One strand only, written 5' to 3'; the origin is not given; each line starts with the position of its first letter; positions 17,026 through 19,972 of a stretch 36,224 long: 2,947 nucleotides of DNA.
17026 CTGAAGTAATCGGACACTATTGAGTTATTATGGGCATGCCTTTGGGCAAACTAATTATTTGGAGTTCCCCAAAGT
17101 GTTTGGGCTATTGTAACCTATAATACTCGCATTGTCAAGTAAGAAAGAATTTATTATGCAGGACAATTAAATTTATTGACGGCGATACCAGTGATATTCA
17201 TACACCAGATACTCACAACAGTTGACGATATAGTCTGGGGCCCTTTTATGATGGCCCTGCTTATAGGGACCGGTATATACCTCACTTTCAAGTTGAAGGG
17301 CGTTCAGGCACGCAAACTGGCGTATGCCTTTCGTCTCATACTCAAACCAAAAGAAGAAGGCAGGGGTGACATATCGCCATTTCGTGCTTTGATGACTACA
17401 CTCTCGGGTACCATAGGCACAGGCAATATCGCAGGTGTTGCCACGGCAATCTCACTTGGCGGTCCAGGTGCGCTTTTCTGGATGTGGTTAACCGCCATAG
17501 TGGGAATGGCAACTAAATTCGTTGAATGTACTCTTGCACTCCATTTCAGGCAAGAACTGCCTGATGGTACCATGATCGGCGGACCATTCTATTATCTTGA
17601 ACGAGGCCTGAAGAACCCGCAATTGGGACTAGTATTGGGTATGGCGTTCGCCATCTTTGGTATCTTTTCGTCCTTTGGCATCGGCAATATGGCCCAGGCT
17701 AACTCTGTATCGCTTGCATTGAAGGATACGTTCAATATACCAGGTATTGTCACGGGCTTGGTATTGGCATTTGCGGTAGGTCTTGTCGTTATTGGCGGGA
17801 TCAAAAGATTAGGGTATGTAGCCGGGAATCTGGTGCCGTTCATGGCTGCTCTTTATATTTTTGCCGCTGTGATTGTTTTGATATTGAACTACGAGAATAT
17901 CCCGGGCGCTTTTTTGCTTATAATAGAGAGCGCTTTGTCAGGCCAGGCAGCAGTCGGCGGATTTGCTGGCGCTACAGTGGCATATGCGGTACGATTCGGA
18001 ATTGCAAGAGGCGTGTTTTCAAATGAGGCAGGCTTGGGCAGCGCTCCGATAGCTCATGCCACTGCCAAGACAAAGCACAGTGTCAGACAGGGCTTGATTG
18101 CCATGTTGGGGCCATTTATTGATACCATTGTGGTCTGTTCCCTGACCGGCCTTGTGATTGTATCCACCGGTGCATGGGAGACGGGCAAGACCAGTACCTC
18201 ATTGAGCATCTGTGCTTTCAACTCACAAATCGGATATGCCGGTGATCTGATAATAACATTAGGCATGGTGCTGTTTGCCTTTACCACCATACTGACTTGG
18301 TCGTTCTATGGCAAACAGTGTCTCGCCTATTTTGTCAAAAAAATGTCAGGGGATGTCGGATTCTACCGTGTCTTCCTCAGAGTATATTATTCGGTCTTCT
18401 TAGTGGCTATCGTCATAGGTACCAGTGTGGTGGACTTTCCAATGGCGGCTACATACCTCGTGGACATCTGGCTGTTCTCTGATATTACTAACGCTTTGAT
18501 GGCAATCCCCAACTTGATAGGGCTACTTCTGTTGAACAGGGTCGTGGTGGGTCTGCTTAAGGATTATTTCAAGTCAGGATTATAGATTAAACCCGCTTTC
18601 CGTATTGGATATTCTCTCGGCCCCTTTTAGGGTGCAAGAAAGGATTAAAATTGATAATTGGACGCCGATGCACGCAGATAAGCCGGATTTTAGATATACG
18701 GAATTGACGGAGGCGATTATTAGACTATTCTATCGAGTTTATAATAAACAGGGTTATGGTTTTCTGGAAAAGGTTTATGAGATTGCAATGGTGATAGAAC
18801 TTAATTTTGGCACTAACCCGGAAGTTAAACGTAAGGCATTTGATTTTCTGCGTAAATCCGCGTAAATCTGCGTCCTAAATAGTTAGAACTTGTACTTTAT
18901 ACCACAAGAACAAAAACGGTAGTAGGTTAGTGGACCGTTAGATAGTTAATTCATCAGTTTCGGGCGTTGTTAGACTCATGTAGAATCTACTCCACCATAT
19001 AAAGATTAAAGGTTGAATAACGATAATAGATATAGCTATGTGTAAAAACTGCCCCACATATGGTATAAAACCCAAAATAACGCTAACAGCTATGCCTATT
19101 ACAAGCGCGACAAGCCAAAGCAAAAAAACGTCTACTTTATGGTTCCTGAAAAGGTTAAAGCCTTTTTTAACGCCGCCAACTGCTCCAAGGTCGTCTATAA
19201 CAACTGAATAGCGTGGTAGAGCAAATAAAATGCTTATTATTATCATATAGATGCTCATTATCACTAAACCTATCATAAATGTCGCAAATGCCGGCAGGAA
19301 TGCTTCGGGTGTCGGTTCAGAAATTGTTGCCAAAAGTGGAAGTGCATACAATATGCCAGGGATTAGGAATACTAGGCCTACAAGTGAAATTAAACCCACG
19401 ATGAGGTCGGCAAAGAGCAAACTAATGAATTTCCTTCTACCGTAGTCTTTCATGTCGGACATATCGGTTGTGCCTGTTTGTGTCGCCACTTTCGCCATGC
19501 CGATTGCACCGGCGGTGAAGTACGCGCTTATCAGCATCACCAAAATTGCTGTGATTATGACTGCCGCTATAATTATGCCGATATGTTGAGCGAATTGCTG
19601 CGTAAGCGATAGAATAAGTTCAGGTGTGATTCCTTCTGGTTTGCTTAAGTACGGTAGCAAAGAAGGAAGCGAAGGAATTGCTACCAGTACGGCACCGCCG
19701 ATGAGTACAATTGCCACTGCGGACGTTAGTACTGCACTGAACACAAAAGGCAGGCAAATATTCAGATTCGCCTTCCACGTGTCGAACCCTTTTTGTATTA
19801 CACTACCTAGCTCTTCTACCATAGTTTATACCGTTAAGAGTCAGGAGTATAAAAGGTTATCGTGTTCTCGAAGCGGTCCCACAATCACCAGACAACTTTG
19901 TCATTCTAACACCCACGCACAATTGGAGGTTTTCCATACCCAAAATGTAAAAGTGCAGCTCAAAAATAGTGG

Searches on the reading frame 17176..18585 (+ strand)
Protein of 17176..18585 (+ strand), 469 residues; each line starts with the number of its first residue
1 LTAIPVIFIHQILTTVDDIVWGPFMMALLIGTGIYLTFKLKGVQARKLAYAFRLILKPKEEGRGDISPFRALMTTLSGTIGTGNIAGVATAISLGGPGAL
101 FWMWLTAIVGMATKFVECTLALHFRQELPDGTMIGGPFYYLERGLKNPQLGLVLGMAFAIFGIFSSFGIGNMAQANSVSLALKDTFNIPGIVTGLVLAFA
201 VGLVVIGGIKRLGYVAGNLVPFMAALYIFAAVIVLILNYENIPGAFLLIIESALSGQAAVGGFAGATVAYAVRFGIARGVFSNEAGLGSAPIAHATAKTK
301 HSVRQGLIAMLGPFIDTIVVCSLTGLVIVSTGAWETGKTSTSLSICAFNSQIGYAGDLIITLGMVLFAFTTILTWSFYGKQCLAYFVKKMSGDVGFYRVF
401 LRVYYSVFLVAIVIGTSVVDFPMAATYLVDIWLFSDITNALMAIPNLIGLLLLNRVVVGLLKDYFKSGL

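Call 51: search_protein_families(library=pfam, proteins=[window:17176-18585:+], max_evalue=0.001)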
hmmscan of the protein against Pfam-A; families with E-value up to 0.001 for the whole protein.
window:17176-18585:+ (469 aa): 1 family
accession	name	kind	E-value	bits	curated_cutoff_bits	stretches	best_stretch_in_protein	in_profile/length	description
PF01235.23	Na_Ala_symp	-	2.5e-130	435.7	24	1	57-466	4-381/392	Sodium:alanine symporter family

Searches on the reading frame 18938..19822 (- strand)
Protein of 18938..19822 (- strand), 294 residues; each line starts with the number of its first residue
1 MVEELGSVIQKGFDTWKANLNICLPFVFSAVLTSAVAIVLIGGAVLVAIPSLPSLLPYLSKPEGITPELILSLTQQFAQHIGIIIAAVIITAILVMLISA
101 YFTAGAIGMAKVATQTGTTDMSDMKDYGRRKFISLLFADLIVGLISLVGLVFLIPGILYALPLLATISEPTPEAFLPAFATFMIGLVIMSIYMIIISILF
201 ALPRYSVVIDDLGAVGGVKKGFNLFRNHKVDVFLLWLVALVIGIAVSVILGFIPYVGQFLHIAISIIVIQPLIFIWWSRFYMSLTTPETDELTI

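Call 51: search_protein_families(library=pfam, proteins=[window:18938-19822:-], max_evalue=0.001)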
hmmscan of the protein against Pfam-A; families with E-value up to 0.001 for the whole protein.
window:18938-19822:- (294 aa): 1 family
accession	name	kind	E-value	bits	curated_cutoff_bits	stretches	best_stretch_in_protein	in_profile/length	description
PF25231.1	DUF7847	-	4.5e-16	59.3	28.7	1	65-250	21-200/252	Domain of unknown function (DUF7847)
